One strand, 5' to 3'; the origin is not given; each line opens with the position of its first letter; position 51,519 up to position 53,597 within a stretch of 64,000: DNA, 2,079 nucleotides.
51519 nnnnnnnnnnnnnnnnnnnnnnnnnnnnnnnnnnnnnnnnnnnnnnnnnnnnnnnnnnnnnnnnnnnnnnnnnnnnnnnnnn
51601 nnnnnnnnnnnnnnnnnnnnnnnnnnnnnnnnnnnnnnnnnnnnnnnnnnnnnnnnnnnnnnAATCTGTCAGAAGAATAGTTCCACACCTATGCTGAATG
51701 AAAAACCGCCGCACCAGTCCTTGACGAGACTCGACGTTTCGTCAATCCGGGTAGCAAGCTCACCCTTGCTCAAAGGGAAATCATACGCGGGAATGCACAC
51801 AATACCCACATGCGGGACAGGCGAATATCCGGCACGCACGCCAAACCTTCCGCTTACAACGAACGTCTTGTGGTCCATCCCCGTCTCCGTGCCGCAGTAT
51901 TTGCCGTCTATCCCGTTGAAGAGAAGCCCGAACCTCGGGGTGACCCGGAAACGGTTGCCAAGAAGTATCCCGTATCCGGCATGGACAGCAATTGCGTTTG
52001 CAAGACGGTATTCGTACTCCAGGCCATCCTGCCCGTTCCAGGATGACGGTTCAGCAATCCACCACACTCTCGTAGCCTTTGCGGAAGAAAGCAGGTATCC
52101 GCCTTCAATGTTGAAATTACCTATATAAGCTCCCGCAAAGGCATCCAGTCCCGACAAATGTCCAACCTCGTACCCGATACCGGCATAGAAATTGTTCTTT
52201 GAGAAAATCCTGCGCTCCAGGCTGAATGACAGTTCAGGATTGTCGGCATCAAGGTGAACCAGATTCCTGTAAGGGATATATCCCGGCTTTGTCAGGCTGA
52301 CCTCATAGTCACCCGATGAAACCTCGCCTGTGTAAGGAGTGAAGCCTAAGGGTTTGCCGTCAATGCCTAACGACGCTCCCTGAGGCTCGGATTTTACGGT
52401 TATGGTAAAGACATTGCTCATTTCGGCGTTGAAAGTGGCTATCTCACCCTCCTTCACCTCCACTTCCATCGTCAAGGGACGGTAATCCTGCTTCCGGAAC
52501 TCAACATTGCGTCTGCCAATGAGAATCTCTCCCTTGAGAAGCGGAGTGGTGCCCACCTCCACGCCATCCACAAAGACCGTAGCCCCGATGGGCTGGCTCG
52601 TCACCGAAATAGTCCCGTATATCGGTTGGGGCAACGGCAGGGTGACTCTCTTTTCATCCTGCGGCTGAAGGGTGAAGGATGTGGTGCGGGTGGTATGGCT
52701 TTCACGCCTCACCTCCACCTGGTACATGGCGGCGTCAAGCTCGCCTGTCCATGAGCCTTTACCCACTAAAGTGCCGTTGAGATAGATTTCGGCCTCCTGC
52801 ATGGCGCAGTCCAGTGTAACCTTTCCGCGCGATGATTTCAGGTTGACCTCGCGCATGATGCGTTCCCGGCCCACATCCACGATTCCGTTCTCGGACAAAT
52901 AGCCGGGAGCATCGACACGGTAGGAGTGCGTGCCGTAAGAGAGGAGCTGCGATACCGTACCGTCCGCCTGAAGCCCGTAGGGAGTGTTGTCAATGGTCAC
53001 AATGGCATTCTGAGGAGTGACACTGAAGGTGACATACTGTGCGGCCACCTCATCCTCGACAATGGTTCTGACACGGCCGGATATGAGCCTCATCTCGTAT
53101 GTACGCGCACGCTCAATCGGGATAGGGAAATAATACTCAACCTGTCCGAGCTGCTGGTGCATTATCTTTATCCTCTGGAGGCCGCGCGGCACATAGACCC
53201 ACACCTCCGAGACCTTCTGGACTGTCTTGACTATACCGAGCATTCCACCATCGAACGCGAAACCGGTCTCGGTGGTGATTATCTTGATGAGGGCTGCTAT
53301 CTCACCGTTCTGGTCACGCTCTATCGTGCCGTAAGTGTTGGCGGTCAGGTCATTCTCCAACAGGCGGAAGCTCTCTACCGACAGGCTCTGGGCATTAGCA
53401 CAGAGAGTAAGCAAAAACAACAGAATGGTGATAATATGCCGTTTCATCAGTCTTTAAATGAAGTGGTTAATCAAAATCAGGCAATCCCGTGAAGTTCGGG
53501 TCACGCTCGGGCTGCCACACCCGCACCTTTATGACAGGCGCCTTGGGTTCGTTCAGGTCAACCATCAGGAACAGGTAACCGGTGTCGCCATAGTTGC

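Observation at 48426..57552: Five-gene operon of exclusively secreted or envelope proteins that matches no characterised system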

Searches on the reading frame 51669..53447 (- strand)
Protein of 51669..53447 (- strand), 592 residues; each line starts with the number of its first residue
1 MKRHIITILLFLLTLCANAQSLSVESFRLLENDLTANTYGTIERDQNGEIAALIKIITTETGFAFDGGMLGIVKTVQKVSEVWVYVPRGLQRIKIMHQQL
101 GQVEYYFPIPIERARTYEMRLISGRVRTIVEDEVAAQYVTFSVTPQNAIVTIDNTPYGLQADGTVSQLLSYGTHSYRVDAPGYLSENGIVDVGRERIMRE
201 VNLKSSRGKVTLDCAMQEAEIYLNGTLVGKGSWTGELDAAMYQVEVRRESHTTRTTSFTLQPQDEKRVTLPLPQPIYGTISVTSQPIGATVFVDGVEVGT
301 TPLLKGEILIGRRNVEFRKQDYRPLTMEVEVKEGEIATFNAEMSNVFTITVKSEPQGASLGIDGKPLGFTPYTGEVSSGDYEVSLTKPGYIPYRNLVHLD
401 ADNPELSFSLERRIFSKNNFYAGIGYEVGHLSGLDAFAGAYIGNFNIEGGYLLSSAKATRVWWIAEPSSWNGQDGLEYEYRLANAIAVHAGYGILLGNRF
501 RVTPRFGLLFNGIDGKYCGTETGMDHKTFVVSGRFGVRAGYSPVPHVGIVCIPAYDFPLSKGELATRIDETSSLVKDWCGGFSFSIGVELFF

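Call 3: search_protein_families(library=pfam, proteins=[window:51669-53447:-], max_evalue=0.1)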
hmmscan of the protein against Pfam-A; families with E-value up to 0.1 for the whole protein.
window:51669-53447:- (592 aa): 3 families
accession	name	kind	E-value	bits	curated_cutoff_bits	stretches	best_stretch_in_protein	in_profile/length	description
PF08308.17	PEGA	-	1.6e-37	127.7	20.8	4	348-410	3-67/71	PEGA domain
PF22820.2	TcaA_3rd_4th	-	2.8e-06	27.6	27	0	279-303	4-27/73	TcaA protein 3rd/4th domain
PF13505.12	OMP_b-brl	-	1e-05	26.3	28.7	1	418-546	20-143/175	Outer membrane protein beta-barrel domain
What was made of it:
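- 51669..53447 (-): D: 592-aa outer-membrane protein. It has an SPI signal, a family-specific head domain of about 105 aa (Dn), four PEGA repeats, and a C-terminal beta-barrel of about 180 aa ending in Phe. Pfam PEGA x4 at 1.6e-37 and OMP_b-brl 418-546 at 1e-5 (call 3).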

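Call 4: search_protein_families(library=ncbifam, proteins=[window:51669-53447:-], max_evalue=0.1)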
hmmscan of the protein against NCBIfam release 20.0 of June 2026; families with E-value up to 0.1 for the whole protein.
window:51669-53447:- (592 aa): 2 families
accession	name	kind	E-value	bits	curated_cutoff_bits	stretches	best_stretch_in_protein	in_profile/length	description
NF047815.1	LIC10124_lipo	equivalog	4.7e-12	45.2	650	1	255-387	176-311/516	LIC10124 family lipoprotein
TIGR01414.1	autotrans_barl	domain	0.062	12.3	16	0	438-541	239-345/432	autotransporter outer membrane beta-barrel domain-containing protein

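Call 38: search_protein_families(library=padloc, proteins=[window:51669-53447:-], max_evalue=0.01)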
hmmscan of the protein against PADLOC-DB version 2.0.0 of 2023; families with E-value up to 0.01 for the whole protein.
window:51669-53447:- (592 aa): 0 families

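Call 58: search_solved_structures(query=window:51669-53447:-, max_evalue=1, show_alignments=0)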
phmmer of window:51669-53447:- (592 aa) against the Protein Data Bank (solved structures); distinct sequences matched with E-value up to 1: 0.
